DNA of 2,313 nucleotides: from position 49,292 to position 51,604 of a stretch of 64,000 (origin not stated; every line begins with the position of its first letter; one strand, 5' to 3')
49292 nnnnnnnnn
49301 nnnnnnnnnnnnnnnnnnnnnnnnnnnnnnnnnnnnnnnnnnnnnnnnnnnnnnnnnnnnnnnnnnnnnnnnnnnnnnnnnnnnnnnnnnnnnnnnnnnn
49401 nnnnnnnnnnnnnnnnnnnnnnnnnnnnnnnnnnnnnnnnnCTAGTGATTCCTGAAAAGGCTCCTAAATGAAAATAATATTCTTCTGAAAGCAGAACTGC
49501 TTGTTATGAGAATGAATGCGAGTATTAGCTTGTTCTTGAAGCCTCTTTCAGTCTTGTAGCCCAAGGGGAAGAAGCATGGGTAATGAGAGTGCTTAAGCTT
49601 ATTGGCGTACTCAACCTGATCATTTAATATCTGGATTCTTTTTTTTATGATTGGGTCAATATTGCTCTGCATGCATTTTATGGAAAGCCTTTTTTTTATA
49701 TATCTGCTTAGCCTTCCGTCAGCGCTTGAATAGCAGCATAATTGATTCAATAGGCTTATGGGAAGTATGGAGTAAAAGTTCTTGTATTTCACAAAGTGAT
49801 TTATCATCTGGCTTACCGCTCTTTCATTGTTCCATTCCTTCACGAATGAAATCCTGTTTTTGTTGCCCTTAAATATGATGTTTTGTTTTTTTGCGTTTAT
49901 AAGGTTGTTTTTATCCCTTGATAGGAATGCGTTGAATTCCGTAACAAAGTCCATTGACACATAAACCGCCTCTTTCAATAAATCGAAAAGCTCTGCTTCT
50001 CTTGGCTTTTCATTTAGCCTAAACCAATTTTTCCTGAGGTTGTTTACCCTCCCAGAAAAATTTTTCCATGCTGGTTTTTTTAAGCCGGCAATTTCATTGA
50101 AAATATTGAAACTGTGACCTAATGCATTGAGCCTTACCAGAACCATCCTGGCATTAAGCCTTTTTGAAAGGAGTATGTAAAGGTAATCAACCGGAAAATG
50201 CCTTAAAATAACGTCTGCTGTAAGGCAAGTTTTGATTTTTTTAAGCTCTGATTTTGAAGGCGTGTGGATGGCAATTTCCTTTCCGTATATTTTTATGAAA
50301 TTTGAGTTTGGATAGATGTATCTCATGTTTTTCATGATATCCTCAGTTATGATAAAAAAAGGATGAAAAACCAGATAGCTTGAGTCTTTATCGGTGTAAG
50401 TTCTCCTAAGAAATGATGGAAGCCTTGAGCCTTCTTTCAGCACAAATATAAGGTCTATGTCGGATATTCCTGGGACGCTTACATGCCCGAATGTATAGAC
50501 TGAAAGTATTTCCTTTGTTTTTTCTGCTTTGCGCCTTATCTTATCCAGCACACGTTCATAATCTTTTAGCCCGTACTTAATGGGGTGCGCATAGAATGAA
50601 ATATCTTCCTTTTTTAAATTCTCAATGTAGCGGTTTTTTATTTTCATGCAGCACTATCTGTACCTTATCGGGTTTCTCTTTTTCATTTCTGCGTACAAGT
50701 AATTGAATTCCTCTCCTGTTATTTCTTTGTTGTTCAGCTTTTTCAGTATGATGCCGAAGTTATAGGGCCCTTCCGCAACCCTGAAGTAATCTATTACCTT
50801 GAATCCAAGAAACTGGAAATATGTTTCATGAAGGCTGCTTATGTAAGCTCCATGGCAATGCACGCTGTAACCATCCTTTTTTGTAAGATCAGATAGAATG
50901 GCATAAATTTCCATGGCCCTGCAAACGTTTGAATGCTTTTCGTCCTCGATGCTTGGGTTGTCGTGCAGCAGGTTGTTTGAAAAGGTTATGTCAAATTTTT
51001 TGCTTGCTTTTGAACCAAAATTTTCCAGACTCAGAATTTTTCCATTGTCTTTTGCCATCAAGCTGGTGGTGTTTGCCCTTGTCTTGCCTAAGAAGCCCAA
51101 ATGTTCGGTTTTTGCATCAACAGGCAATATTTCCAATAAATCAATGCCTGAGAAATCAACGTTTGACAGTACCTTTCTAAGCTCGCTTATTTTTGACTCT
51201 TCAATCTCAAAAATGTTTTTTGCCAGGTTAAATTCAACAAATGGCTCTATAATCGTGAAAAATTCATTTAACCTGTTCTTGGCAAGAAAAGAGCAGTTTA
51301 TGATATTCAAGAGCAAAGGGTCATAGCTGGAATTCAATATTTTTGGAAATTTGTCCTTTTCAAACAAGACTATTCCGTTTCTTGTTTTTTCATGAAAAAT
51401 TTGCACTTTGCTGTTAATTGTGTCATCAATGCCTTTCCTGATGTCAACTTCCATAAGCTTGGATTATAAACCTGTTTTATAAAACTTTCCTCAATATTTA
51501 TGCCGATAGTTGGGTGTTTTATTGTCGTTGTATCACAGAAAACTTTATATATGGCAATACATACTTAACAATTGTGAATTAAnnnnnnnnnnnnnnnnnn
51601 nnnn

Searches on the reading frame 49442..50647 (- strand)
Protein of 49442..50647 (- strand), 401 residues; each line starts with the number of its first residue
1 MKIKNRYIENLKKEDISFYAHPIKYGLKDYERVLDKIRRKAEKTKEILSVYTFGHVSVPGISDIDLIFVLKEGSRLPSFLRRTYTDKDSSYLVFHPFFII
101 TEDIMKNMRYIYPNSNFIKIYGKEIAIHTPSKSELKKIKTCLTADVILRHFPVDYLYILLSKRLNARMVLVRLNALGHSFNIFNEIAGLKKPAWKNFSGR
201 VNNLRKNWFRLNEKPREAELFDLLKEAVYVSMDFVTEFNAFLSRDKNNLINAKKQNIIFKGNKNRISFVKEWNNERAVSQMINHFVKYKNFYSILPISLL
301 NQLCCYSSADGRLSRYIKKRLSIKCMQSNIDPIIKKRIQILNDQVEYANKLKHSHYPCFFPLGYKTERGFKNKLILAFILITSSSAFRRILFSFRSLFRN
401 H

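Call 3: search_protein_families(library=pfam, proteins=[window:49442-50647:-], max_evalue=1)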
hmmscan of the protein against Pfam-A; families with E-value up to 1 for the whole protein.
window:49442-50647:- (401 aa): 0 families

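Call 7: find_homologous_proteins(query=window:49442-50647:-)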
Query window:49442-50647:- (401 aa): 54 proteins with E <= 0.001 among 3976 candidates.
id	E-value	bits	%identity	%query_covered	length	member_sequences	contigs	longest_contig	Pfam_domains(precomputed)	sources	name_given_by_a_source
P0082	9.6e-263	889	100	100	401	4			-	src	-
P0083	4.2e-217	739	83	100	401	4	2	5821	-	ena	-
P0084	1.0e-213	728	81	100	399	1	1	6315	-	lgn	-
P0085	2.2e-212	723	100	54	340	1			-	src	-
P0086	1.1e-209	715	79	99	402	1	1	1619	-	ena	-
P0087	6.3e-207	705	78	100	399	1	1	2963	-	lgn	-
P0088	1.6e-204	698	77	100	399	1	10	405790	-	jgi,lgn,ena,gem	jgi:hypothetical protein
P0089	7.1e-204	695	77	100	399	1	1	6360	-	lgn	-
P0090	1.5e-200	684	75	99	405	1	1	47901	-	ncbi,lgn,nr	ncbi:hypothetical protein HYV80_02275 [Candidatus Woesearchaeota archaeon]|nr:hypothetical protein [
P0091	2.2e-198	677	76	98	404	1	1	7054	-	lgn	-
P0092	2.2e-194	664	73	100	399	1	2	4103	-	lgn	-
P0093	2.1e-179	615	66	100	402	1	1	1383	-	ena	-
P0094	7.7e-178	610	66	100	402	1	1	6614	-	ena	-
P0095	3.9e-177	607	66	100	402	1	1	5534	-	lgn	-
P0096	6.7e-177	607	66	100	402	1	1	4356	-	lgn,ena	-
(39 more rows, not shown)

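Call 13: search_solved_structures(query=A2, max_evalue=10, show_alignments=3)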
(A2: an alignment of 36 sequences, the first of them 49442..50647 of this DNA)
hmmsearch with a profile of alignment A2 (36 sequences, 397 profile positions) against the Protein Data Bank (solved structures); distinct sequences matched with E-value up to 10: 3.
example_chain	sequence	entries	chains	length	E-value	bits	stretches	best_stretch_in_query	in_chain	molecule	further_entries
2rff_A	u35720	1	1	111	0.12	14.2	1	37-93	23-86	Putative nucleotidyltransferase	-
6dlc_A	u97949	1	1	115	0.24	13.2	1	192-248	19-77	Designed protein DHD1:234_A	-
5hh7_A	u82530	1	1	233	1.1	11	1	189-236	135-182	Origin of replication complex subunit 1B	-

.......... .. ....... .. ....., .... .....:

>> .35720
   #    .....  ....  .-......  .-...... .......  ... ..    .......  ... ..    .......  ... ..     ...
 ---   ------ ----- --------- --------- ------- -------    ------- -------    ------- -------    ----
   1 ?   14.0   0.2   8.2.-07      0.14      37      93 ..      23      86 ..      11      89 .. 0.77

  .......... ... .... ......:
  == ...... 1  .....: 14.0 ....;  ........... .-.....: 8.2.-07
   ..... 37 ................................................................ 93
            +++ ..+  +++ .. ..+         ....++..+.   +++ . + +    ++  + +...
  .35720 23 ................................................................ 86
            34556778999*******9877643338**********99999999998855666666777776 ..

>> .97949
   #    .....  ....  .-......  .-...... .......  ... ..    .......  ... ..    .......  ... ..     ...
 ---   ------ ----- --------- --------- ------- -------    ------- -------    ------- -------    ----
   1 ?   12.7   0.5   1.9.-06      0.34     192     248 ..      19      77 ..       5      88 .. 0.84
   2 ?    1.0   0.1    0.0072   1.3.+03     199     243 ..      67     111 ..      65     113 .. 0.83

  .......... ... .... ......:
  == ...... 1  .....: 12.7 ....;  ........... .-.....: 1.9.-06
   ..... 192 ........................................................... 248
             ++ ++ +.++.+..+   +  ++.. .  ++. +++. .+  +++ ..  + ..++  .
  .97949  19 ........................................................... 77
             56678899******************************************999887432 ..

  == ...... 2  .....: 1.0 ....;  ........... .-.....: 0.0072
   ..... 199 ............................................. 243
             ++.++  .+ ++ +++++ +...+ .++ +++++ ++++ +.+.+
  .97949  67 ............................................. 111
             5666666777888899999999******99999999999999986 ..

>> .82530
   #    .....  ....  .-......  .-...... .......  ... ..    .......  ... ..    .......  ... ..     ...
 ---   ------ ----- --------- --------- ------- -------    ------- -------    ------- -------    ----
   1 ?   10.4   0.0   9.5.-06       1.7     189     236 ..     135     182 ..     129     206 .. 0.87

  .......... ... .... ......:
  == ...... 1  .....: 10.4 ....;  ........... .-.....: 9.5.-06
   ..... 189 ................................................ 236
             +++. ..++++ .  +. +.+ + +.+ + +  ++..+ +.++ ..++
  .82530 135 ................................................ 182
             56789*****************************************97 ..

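Call 18: search_protein_families(library=pfam, alignment_id=A2, max_evalue=0.1)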
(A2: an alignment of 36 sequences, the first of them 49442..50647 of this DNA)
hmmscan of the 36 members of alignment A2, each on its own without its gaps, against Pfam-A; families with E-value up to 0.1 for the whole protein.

A. member 1, window:49442-50647:- (401 aa): 0 families

B. families by the number of members that match (of 36 scanned): 16 families
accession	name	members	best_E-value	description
PF18765.7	Polbeta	15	0.00013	Polymerase beta, Nucleotidyltransferase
PF01909.29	NTP_transf_2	4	0.024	Nucleotidyltransferase domain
PF22600.2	MTPAP-like_central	2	0.0046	Poly(A) RNA polymerase, mitochondrial-like, central palm domain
PF20105.4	DUF6495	2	0.052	Family of unknown function (DUF6495)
PF12633.13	Adenyl_cycl_N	1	0.00015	Adenylate cyclase NT domain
PF06430.17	L_lactis_RepB_C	1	0.0061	Lactococcus lactis RepB C-terminus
PF06852.18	DUF1248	1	0.016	Protein of unknown function (DUF1248)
PF21447.3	Ppx-GppA_III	1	0.034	Ppx/GppA phosphatase, domain III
PF04139.18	Rad9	1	0.039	Rad9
PF09445.16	Methyltransf_15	1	0.04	RNA cap guanine-N2 methyltransferase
PF11004.14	Kdo_hydroxy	1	0.059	3-deoxy-D-manno-oct-2-ulosonic acid (Kdo) hydroxylase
PF03421.22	Acetyltransf_14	1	0.071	YopJ Serine/Threonine acetyltransferase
PF02024.20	Leptin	1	0.076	Leptin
PF04546.19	Sigma70_ner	1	0.078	Sigma-70, non-essential region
PF07272.16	Orthoreo_P17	1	0.099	Orthoreovirus P17 protein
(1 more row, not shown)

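Call 25: predict_structure(alignment_id=A2)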
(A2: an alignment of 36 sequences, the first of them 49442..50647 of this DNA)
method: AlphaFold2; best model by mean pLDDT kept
length: 401 residues; sequences in the alignment: 36
mean_pLDDT: 90.9   pTM: 0.90
mean pLDDT of the five models: 90.9, 90.0, 89.7, 88.9, 88.5
residues with pLDDT >= 90: 291; 70-90: 97; 50-70: 12; < 50: 1
segments of 3 or more residues with pLDDT < 50: none
pLDDT, mean of each block of 10 residues (from residue 1): 84 92 93 94 96 90 93 90 78 87 96 93 96 95 95 95 94 96 95 96 96 95 97 96 77 81 91 94 92 94 94 95 88 95 94 79 88 90 85 75 41
secondary structure, 60 per line:
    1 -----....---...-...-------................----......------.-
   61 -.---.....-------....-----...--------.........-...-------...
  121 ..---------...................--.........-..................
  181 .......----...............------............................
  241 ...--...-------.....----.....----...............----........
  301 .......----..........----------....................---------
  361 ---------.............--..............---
elements in order: H6-9 E17-19 H27-42 E47-52 E66-70 H78-81 E98-101 H102-106 E118-122 H132-150 H153-161 E163-165 H166-187 H192-206 H213-243 E256-260 E265-269 H274-288 E293-296 H297-307 H312-320 H332-351 H370-382 H385-398

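Call 31: fold_search(model_id=the predicted structure, library=pdb)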
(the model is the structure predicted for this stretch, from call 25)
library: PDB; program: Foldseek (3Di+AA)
matches with E <= 10: 254; with E <= 0.001: 0
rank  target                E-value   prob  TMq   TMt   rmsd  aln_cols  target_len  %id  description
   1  7uy4_B                9.7e-03  0.99  0.30  0.44   9.0       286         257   13  Aminoglycoside-modifying enzyme ANT-3,9 in complex with spectinomycin and AMP-PNP (released 2023-05-10)
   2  5luh_A                3.1e-02  0.84  0.23  0.31  10.9       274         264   11  AadA E87Q in complex with ATP, calcium and streptomycin (released 2018-01-17)
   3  5luh_B                3.2e-02  0.85  0.23  0.31  10.7       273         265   11  AadA E87Q in complex with ATP, calcium and streptomycin (released 2018-01-17)
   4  5g4a_A                4.0e-02  0.84  0.24  0.32  10.3       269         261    9  AadA in complex with ATP and magnesium (released 2017-11-29)
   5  6fzb_B                5.6e-02  0.72  0.22  0.30  10.9       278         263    9  AadA in complex with ATP, magnesium and streptomycin (released 2018-06-13)
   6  5g4a_B                8.0e-02  0.69  0.24  0.32  10.4       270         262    9  AadA in complex with ATP and magnesium (released 2017-11-29)
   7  6m6v_A                1.4e-01  0.85  0.15  0.41   7.8       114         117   11  Crystal structure the toxin-antitoxin MntA-HepT (released 2020-09-30)
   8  7aer_A                1.9e-01  0.90  0.16  0.42   5.0        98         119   13  Rebuilt and re-refined PDB entry 5yep: tri-AMPylated Shewanella oneidensis HEPN toxin in complex with MNT antitoxin (released 2020-12-30)
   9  3c18_B                2.3e-01  0.47  0.21  0.27  10.5       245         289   11  Crystal structure of nucleotidyltransferase-like protein (ZP_00538802.1) from Exiguobacterium sibiricum 255-15 at 1.90 (released 2008-02-12)
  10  6m6u_A                4.2e-01  0.63  0.15  0.40   4.9       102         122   12  Crystal structure the toxin-antitoxin MntA-HpeT mutant-D39ED41E (released 2020-09-30)
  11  5yep_A                7.3e-01  0.54  0.15  0.40   4.9        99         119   11  Crystal structure of SO_3166-SO_3165 from Shewanella oneidensis (released 2018-03-28)
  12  9ki1_u                8.5e-01  0.06  0.13  0.12  23.8       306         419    8  Baseplate structure of Escherichia phage Mu (released 2025-02-12)
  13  3rf0_B                1.0e+00  0.08  0.12  0.19  15.0       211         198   10  Crystal Structure of Exopolyphosphatase from Yersinia pestis (released 2011-04-27)
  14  6xpd_A                1.0e+00  0.06  0.11  0.14  22.7       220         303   12  Cryo-EM structure of human ZnT8 double mutant - D110N and D224N, determined in outward-facing conformation (released 2020-08-05)
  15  6ig4_A                1.3e+00  0.06  0.14  0.19  15.8       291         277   10  Structure of mitochondrial CDP-DAG synthase Tam41, delta 74 (released 2019-07-10)
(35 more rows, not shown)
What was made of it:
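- Tam41 appears, very weakly, among B's structural matches (call 31, E = 1.3).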

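Call 36: search_protein_families(library=ncbifam, proteins=[window:49442-50647:-], max_evalue=0.01)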
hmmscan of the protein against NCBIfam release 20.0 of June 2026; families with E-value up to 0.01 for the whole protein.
window:49442-50647:- (401 aa): 0 families

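Call 62: search_protein_families(library=padloc, proteins=[window:49442-50647:-], max_evalue=0.01)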
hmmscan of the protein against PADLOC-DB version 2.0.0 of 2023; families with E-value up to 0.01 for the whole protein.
window:49442-50647:- (401 aa): 1 family
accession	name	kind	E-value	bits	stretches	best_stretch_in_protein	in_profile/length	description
PDLC00792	Cyclase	-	0.0041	14.6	1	32-85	32-81/236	oligonucleotide-cyclase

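Call 64: fold_search(model_id=the predicted structure, library=viral)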
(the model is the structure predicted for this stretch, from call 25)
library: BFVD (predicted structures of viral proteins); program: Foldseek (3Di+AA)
matches with E <= 10: 223; with E <= 0.001: 0
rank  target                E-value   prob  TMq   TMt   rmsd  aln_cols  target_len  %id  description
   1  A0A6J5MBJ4            1.4e-01  0.21  0.19  0.17  19.8       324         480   10  Uncharacterized protein [uncultured Caudovirales phage]
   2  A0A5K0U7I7            1.5e-01  0.18  0.19  0.09  19.0       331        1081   12  Endonuclease V [Yasminevirus sp. GU-2018]
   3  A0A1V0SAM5            2.1e-01  0.90  0.20  0.45   8.6       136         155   17  Polymerase beta nucleotidyltransferase domain-containing protein [Catovirus CTV1]
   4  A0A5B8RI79            2.1e-01  0.08  0.12  0.08  22.7       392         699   13  Putative polynucleotide kinase/ligase [Iridovirus Liz-CrIV]
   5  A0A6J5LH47            2.7e-01  0.10  0.15  0.16  16.2       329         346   12  Polymerase, nucleotidyl transferase domain containing protein [uncultured Caudovirales phage]
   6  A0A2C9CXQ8            4.7e-01  0.08  0.14  0.16  17.0       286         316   14  Sliding-clamp-loader large subunit [Yersinia phage fHe-Yen9-04]
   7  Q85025                5.0e-01  0.09  0.13  0.06  18.3       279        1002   10  HC, P3 and CI proteins (Fragment) [Papaya ringspot virus]
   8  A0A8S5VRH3            5.8e-01  0.10  0.09  0.10  17.0       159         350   13  (no name in the UniProt tables at hand)
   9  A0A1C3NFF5            6.4e-01  0.05  0.12  0.15  17.6       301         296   12  (no name in the UniProt tables at hand)
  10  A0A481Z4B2            7.1e-01  0.04  0.08  0.10  17.8       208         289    9  Uncharacterized protein [Pithovirus LCPAC104]
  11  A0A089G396            7.8e-01  0.10  0.14  0.15  18.4       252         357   11  Polyprotein (Fragment) [Papaya ringspot virus]
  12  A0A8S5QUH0            7.8e-01  0.06  0.10  0.17  21.1       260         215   12  Uncharacterized protein [CrAss-like virus sp. ctDAq1]
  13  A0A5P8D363            8.7e-01  0.10  0.10  0.12  13.3       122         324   10  (no name in the UniProt tables at hand)
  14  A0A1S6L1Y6            1.1e+00  0.08  0.10  0.20  12.5       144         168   14  (no name in the UniProt tables at hand)
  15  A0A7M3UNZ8            1.1e+00  0.08  0.12  0.26  15.7       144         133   11  Uncharacterized protein [Pyramimonas orientalis virus]
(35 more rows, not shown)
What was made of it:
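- Tried and rejected: The BFVD viral search for B gave nothing useful (call 64).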

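Call 65: find_related_loci(query=A2, collection=metagenome_contigs, flank=5000)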
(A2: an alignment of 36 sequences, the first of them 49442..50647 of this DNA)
Query A2 (401 aa) in metagenome_contigs; peptide patterns used: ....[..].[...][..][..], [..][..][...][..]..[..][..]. (x = any residue, [..] = any of these).
598 stretches matched a pattern (row limit reached: there are more); 102 encode a relative of the query (tblastn E <= 1e-3); the best 80 are kept; 80 distinct loci.
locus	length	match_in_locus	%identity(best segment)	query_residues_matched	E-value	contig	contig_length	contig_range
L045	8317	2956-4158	83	1-401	0e+0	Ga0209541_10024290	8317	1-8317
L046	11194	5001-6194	77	1-400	0e+0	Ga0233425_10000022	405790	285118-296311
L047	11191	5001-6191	67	1-399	0e+0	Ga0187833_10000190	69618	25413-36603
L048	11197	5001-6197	65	1-399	0e+0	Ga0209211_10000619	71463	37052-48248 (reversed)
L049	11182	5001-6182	62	1-399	1e-172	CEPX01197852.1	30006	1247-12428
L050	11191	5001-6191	63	1-397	1e-171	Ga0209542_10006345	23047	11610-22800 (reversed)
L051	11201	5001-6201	62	1-397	7e-142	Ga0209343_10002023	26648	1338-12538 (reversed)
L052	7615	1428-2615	54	1-399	2e-137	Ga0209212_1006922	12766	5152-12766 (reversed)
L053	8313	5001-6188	54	1-399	2e-137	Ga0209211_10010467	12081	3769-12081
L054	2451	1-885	64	107-401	7e-141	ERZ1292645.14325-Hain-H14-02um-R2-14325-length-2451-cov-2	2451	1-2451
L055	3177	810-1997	53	1-399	8e-137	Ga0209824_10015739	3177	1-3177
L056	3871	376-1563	53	1-399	6e-135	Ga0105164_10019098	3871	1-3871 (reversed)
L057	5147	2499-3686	51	1-399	2e-127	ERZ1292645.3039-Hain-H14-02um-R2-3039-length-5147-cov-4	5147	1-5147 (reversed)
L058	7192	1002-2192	66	1-397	4e-180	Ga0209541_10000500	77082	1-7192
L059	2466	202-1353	45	5-390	4e-106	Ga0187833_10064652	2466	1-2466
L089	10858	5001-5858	27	24-330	4e-16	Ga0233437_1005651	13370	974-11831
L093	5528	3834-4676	24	17-304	2e-14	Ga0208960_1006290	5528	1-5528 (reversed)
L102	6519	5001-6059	23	14-398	7e-12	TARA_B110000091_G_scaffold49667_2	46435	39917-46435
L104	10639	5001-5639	26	24-236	9e-12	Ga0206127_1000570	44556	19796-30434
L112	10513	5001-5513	28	46-212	2e-10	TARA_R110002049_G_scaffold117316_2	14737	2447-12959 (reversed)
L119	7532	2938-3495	25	30-222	2e-9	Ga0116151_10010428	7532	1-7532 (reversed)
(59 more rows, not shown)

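Call 68: search_protein_families(library=pfam, proteins=[L102:3357-3905:+, L093:201-875:+, L119:723-1880:+, L089:7208-8257:+, L112:2568-3698:+, L104:3794-4990:+, L104:6064-7161:+], max_evalue=0.001)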
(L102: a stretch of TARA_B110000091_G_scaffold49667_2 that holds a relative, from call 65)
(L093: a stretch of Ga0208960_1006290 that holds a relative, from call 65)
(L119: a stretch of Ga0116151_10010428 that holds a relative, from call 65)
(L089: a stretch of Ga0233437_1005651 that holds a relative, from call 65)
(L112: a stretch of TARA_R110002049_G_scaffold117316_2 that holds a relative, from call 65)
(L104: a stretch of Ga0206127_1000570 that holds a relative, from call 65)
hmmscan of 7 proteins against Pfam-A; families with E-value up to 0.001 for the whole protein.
L102:3357-3905:+ (182 aa): 2 families
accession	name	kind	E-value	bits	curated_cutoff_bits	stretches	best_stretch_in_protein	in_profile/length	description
PF00132.30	Hexapep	-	1.3e-14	53.6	27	1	114-148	2-36/36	Bacterial transferase hexapeptide (six repeats)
PF14602.12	Hexapep_2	-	8.7e-06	25.8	27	1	113-148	1-34/34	Hexapeptide repeat of succinyl-transferase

L093:201-875:+ (224 aa): 2 families
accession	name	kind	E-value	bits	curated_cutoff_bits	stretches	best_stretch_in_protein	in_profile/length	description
PF02348.25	CTP_transf_3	-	2e-30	106.7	22.6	1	4-138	1-132/217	Cytidylyltransferase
PF12804.13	NTP_transf_3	-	0.00046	20.8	27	0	23-69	20-66/160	MobA-like NTP transferase domain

L119:723-1880:+ (385 aa): 6 families
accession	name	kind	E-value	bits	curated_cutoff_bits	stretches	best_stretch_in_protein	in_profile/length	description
PF08241.18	Methyltransf_11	-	1.1e-16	61.7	21.2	1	174-266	2-94/95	Methyltransferase domain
PF13649.12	Methyltransf_25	-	1.9e-11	45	27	1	172-263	1-97/97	Methyltransferase domain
PF13847.12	Methyltransf_31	-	6.4e-11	42.6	27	1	169-292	4-129/145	Methyltransferase domain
PF08242.18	Methyltransf_12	-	2.2e-09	38.4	30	1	174-265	2-98/98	Methyltransferase domain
PF13489.12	Methyltransf_23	-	3.4e-09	37.1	27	1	163-302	17-146/164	Methyltransferase domain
PF02353.26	CMAS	-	9.9e-05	22.2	27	1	168-290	62-186/273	Mycolic acid cyclopropane synthetase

L089:7208-8257:+ (349 aa): 2 families
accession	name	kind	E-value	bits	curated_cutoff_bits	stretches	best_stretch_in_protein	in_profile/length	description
PF00534.26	Glycos_transf_1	-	3.1e-14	53.3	26.4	1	171-305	9-138/172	Glycosyl transferases group 1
PF13692.12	Glyco_trans_1_4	-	1.2e-09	39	27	1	178-295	2-113/142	Glycosyl transferases group 1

L112:2568-3698:+ (376 aa): 1 family
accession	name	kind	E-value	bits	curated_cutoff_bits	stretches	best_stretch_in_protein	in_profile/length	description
PF02350.25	Epimerase_2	-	8e-122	406.8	30.6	1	28-373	4-346/347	UDP-N-acetylglucosamine 2-epimerase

L104:3794-4990:+ (398 aa): 0 families

L104:6064-7161:+ (365 aa): 2 families
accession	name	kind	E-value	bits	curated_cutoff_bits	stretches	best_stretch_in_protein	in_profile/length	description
PF00534.26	Glycos_transf_1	-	3.3e-11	43.5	26.4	1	197-338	10-160/172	Glycosyl transferases group 1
PF13692.12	Glyco_trans_1_4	-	8.7e-09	36.2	27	1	204-333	3-139/142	Glycosyl transferases group 1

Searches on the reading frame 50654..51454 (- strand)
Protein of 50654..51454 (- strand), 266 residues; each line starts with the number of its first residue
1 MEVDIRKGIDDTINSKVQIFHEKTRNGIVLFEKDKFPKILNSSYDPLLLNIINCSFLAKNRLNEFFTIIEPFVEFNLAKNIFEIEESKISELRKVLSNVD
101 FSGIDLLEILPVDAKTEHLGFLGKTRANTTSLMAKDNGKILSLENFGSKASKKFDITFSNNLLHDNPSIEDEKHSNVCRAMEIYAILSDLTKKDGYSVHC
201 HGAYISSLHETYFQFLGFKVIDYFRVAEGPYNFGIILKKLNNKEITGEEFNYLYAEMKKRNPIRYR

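Call 3: search_protein_families(library=pfam, proteins=[window:50654-51454:-], max_evalue=1)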
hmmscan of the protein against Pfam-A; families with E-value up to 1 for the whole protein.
window:50654-51454:- (266 aa): 0 families

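Call 36: search_protein_families(library=ncbifam, proteins=[window:50654-51454:-], max_evalue=0.01)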
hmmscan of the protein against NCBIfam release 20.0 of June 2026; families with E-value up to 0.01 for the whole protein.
window:50654-51454:- (266 aa): 0 families

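Call 62: search_protein_families(library=padloc, proteins=[window:50654-51454:-], max_evalue=0.01)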
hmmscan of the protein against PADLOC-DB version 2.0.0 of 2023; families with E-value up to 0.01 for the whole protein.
window:50654-51454:- (266 aa): 0 families

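Call 76: search_solved_structures(query=A4, max_evalue=10, show_alignments=2)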
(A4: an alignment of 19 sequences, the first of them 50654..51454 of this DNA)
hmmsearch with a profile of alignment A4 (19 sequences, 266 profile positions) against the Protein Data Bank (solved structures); distinct sequences matched with E-value up to 10: 1.
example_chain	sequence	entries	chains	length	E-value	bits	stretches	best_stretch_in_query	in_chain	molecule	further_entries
4qvu_A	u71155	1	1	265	0.032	16.9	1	207-242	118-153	Uncharacterized protein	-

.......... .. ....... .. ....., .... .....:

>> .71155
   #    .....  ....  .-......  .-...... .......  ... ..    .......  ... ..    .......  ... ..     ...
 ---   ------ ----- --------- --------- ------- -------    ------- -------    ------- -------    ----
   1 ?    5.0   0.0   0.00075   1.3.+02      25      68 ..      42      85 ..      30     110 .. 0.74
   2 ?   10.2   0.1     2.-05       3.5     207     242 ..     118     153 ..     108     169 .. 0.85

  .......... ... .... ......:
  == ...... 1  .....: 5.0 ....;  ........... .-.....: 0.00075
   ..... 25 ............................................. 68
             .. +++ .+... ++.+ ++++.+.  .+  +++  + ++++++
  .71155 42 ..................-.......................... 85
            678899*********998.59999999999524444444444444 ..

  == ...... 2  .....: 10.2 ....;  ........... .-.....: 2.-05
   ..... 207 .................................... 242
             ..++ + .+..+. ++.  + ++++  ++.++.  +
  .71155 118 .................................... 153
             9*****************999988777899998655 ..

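Call 77: search_protein_families(library=pfam, alignment_id=A4, max_evalue=0.1)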
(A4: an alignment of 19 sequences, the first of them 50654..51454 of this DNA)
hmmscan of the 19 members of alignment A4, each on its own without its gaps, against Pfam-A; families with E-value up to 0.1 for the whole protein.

A. member 1, window:50654-51454:- (266 aa): 0 families

B. families by the number of members that match (of 19 scanned): 1 family
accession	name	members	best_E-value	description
PF10854.13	DUF2649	1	0.085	Protein of unknown function (DUF2649)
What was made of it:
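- Tried and rejected: Gene C could not be assigned to any family (calls 36, 62, 76, 77).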
